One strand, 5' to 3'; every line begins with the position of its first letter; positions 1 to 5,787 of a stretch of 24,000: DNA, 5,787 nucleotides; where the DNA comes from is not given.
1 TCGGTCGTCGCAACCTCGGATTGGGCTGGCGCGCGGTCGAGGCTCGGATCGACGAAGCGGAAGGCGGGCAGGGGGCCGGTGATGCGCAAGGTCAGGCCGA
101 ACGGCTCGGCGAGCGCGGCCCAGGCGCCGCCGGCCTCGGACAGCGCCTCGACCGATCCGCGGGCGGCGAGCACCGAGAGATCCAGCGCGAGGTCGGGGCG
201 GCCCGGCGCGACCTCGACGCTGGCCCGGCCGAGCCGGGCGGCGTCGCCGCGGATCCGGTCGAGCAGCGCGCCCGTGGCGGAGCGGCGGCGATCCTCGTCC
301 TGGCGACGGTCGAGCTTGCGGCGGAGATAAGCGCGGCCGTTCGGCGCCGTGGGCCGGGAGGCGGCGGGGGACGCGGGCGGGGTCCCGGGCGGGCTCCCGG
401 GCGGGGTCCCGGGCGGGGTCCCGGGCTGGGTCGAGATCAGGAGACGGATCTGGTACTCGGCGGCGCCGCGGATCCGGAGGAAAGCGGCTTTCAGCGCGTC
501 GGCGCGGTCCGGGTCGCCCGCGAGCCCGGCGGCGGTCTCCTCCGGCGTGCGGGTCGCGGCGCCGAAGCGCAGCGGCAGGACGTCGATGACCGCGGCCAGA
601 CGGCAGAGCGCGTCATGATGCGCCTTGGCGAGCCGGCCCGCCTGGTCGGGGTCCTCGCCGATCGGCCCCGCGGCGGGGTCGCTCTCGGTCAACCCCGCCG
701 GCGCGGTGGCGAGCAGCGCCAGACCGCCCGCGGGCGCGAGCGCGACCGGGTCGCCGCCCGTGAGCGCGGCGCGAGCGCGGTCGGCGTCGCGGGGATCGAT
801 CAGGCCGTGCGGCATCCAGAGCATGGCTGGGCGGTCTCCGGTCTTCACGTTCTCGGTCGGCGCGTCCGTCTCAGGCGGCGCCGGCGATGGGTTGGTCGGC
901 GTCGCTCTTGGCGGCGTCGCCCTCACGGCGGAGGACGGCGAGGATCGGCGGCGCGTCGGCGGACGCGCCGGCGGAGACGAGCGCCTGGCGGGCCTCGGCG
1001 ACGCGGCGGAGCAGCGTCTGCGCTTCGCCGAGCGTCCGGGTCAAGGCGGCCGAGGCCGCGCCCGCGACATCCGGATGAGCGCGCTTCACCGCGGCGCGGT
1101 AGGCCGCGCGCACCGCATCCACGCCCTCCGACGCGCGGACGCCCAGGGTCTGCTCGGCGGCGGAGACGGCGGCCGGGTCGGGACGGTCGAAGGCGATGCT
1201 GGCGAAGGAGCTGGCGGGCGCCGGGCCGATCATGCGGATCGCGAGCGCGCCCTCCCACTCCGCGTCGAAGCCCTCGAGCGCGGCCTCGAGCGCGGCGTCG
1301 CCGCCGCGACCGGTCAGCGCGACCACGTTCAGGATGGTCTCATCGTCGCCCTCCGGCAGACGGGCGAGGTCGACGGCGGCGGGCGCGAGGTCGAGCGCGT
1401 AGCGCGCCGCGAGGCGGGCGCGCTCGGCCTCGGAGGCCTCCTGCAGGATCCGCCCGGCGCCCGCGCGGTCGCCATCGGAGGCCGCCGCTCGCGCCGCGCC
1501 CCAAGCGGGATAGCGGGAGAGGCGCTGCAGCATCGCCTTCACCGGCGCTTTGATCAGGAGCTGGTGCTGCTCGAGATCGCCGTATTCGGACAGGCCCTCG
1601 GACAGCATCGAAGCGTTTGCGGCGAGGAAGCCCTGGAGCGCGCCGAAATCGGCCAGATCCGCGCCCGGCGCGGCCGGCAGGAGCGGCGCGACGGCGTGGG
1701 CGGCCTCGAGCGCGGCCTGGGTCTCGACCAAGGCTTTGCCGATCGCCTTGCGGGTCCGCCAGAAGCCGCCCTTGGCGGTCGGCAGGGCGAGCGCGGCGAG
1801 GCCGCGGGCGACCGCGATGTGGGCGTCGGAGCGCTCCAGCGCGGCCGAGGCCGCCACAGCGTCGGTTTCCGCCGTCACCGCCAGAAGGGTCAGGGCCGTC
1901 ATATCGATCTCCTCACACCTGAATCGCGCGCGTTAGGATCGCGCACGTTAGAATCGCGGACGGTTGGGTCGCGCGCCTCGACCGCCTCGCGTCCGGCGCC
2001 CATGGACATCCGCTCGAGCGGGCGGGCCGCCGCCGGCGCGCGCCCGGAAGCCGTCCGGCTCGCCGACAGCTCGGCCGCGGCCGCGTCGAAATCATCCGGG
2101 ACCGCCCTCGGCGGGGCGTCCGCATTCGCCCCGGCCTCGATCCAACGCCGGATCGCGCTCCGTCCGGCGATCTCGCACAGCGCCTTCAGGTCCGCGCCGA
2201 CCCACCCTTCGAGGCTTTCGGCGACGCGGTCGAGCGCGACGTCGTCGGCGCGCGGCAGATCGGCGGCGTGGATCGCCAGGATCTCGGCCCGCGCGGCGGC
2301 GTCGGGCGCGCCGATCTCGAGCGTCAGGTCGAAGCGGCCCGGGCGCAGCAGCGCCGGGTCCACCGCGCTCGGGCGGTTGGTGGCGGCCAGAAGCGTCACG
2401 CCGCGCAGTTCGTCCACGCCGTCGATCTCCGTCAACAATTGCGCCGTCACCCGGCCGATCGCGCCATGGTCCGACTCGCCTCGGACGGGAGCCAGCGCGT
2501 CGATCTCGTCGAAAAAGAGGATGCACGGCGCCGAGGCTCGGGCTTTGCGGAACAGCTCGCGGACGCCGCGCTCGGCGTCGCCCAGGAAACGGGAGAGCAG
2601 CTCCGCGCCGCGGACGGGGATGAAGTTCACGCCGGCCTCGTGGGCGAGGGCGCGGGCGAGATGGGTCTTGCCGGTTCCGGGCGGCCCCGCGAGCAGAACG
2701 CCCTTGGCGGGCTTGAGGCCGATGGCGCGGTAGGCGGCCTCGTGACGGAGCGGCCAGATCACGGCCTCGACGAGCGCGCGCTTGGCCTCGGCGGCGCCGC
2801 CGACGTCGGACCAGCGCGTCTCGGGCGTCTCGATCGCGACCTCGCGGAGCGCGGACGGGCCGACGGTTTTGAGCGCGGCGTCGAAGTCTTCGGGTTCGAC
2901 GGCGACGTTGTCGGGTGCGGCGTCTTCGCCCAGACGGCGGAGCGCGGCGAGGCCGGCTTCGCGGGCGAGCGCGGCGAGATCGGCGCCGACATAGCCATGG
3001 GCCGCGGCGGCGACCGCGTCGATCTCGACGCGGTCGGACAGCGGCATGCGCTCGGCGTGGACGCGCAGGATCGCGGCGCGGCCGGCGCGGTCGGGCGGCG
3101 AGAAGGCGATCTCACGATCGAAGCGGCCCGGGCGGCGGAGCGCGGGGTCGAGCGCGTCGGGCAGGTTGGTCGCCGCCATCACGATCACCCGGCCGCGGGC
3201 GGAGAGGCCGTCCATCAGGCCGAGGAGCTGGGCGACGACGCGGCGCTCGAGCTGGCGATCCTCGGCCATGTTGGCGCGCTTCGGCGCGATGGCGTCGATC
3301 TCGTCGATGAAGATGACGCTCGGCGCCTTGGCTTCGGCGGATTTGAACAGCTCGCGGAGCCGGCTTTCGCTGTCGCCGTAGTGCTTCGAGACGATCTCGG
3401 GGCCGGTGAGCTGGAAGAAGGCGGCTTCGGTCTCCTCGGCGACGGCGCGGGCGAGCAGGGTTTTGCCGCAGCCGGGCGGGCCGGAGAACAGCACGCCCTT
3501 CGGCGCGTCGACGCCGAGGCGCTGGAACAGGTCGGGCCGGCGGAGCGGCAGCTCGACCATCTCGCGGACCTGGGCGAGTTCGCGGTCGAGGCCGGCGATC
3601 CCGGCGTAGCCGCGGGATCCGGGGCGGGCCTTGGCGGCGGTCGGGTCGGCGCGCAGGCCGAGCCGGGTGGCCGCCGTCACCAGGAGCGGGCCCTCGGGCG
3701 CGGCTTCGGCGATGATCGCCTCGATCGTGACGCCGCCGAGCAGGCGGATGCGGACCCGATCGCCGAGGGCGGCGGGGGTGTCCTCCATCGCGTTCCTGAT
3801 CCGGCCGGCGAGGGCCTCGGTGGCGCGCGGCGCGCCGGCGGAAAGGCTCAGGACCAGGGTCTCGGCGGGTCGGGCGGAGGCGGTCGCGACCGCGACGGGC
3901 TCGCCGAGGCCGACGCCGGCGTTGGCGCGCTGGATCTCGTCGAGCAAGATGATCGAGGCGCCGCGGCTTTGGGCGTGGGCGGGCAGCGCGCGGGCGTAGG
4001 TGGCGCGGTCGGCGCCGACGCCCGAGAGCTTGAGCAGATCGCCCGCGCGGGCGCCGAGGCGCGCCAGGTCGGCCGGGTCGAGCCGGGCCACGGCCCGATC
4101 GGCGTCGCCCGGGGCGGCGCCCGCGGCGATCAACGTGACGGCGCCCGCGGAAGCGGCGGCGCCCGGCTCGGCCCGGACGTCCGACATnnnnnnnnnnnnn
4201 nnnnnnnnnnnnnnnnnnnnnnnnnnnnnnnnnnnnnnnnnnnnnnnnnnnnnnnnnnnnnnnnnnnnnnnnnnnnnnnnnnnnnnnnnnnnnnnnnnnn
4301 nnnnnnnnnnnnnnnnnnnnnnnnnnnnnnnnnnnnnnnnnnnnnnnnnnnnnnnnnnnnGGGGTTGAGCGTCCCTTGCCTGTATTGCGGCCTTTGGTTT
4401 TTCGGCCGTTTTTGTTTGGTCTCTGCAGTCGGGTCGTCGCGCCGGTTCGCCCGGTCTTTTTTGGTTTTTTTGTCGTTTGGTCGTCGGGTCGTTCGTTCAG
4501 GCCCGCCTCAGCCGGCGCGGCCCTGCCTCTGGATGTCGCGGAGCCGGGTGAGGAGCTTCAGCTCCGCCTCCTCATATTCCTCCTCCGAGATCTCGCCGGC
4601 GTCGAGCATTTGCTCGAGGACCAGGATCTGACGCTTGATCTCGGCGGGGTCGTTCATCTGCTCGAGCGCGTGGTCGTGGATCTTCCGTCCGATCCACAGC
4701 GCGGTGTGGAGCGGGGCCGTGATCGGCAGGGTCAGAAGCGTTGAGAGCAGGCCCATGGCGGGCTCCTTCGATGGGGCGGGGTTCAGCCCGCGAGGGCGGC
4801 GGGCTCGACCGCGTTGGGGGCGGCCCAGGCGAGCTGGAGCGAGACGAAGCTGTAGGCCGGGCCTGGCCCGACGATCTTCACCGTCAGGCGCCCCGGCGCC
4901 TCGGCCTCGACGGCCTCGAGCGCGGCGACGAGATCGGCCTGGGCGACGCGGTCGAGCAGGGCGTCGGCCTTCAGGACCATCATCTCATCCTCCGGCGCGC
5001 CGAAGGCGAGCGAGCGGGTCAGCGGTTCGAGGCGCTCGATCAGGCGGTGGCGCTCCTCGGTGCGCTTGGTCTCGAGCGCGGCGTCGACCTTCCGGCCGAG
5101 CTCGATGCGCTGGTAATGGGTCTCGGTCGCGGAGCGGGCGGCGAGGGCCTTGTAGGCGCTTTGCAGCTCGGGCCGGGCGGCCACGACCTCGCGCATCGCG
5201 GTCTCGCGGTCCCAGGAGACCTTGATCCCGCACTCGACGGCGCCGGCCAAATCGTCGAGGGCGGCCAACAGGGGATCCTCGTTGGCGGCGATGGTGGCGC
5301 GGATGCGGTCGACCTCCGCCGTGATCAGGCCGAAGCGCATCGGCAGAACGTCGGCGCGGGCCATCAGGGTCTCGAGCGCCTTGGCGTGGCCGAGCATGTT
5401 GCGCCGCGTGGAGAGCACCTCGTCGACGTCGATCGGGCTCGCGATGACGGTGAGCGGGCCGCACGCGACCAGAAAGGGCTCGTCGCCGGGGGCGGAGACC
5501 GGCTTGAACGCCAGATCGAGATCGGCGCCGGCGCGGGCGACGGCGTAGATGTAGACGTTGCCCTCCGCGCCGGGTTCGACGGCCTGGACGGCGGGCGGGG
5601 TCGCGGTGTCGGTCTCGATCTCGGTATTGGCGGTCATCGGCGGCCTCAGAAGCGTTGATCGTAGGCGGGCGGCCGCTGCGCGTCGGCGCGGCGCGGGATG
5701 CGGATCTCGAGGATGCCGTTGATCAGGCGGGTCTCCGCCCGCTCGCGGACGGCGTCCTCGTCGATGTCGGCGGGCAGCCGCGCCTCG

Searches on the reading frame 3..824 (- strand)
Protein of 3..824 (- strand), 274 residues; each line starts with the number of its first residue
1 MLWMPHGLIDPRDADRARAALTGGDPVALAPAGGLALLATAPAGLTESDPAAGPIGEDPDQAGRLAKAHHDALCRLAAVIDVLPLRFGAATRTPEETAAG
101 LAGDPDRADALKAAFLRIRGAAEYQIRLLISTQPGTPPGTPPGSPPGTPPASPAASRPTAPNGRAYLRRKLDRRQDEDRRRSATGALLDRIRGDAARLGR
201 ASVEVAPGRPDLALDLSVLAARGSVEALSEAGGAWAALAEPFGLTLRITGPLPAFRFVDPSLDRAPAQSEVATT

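Call 56: search_protein_families(library=pfam, proteins=[window:3-824:-], max_evalue=1)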
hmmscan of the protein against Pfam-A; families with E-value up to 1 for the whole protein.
window:3-824:- (274 aa): 1 family
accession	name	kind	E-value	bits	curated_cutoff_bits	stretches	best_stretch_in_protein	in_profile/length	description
PF06386.16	GvpL_GvpF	-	1.9e-22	81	23.6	1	19-259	20-245/245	Gas vesicle synthesis protein GvpL/GvpF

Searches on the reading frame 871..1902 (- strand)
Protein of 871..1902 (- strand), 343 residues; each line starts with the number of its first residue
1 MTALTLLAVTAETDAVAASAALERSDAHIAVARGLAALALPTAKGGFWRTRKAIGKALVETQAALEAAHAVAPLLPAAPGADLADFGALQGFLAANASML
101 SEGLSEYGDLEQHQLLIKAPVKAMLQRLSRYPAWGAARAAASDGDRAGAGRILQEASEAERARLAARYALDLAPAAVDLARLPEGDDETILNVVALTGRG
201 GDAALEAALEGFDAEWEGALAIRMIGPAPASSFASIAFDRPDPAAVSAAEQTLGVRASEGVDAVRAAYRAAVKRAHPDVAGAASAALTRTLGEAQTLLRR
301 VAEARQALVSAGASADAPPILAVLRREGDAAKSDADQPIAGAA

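Call 9: search_protein_families(library=pfam, proteins=[window:871-1902:-], max_evalue=0.01)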
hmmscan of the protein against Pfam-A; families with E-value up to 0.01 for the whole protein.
window:871-1902:- (343 aa): 2 families
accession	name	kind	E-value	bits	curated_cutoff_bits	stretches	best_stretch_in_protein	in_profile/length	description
PF06386.16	GvpL_GvpF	-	4.7e-15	56.7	23.6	1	15-234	15-244/245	Gas vesicle synthesis protein GvpL/GvpF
PF00226.36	DnaJ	-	0.0052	17.3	27.8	1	252-284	5-38/63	DnaJ domain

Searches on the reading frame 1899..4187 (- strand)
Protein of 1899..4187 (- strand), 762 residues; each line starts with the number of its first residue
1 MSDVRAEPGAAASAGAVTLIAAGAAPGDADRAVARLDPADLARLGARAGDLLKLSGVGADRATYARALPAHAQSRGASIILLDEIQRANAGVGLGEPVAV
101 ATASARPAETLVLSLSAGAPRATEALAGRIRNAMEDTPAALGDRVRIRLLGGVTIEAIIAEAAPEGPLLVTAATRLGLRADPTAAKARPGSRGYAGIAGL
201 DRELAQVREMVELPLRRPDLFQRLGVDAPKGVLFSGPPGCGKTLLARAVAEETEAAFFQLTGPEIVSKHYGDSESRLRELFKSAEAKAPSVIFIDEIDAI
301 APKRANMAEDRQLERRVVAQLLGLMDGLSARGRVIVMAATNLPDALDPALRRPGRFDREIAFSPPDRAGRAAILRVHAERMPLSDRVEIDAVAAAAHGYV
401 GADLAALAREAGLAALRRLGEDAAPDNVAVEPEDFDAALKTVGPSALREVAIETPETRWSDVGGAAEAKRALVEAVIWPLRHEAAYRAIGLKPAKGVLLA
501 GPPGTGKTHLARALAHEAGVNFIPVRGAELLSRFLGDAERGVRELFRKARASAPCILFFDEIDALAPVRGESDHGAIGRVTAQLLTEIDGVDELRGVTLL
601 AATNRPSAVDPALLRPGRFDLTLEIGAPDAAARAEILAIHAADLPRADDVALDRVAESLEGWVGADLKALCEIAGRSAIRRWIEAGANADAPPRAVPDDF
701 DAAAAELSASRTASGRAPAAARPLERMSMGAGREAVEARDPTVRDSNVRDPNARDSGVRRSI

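Call 9: search_protein_families(library=pfam, proteins=[window:1899-4187:-], max_evalue=0.01)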
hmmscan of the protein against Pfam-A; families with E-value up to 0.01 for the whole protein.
window:1899-4187:- (762 aa): 41 families (the best 25 are shown)
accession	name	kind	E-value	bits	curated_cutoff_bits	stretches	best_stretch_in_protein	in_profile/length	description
PF00004.35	AAA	-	6e-88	292.4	21.2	2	232-363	1-130/131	ATPase family associated with various cellular activities (AAA)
PF17862.7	AAA_lid_3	-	6.4e-21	74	27.2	2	387-420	2-35/45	AAA+ lid domain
PF02359.24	CDC48_N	-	8e-16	58.4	35.1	1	19-103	2-83/85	Cell division protein 48 (CDC48), N-terminal domain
PF05496.18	RuvB_N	-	6.5e-14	52.4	27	2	230-303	34-99/159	Holliday junction DNA helicase RuvB P-loop domain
PF07728.20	AAA_5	-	1.3e-13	51.6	22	2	232-352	2-137/139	AAA domain (dynein-related subfamily)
PF07724.20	AAA_2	-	2.9e-13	50.6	27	1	232-327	6-101/166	AAA domain (Cdc48 subfamily)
PF13191.12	AAA_16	-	2.8e-11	44.6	32.6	2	220-336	15-137/167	AAA ATPase domain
PF06068.19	TIP49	-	3e-11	43.5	23.8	2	495-549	51-106/347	TIP49 P-loop domain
PF13401.12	AAA_22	-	5.2e-11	43.4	27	0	497-523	8-37/130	AAA domain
PF13173.12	AAA_14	-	1.8e-10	41.3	27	1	232-300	5-74/129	AAA domain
PF13671.12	AAA_33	-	1e-09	39.3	27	1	232-342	2-80/143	AAA domain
PF13521.12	AAA_28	-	2.2e-09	38.2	27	2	497-532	2-37/164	AAA domain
PF01695.23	IstB_IS21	-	1.1e-08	35.4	24.1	1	494-530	92-131/238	IstB-like ATP binding protein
PF20720.3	nSTAND3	-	3.8e-08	33.6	27.2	1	493-518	16-41/155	Novel STAND NTPase 3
PF13238.12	AAA_18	-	1.8e-07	32.1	29.4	1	497-521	1-27/128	AAA domain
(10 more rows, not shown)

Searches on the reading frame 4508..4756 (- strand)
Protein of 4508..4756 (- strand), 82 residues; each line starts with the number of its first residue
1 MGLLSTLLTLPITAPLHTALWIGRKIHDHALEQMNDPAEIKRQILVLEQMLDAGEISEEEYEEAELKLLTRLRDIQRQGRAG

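Call 9: search_protein_families(library=pfam, proteins=[window:4508-4756:-], max_evalue=0.01)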
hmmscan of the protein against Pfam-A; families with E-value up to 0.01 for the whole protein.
window:4508-4756:- (82 aa): 2 families
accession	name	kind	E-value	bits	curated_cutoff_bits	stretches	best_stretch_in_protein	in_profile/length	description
PF05120.17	GvpG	-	5.5e-22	78.1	30.6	1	8-73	1-66/67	Gas vesicle protein G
PF09851.14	SHOCT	-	2.9e-05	24.1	27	1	43-64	2-23/28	Short C-terminal domain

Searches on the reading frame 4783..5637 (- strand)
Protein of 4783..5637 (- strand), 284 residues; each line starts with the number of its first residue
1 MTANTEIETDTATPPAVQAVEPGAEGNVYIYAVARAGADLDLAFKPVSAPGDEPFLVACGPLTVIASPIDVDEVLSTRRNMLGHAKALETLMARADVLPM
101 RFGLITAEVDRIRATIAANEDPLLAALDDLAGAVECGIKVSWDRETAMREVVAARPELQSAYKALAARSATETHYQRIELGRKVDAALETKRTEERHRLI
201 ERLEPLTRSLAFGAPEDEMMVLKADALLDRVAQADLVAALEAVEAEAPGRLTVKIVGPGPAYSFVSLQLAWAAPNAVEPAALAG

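Call 9: search_protein_families(library=pfam, proteins=[window:4783-5637:-], max_evalue=0.01)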
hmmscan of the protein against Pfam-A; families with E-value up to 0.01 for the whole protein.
window:4783-5637:- (284 aa): 1 family
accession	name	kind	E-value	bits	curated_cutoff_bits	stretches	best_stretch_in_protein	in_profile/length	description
PF06386.16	GvpL_GvpF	-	5.3e-51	174.5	23.6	1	28-265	2-244/245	Gas vesicle synthesis protein GvpL/GvpF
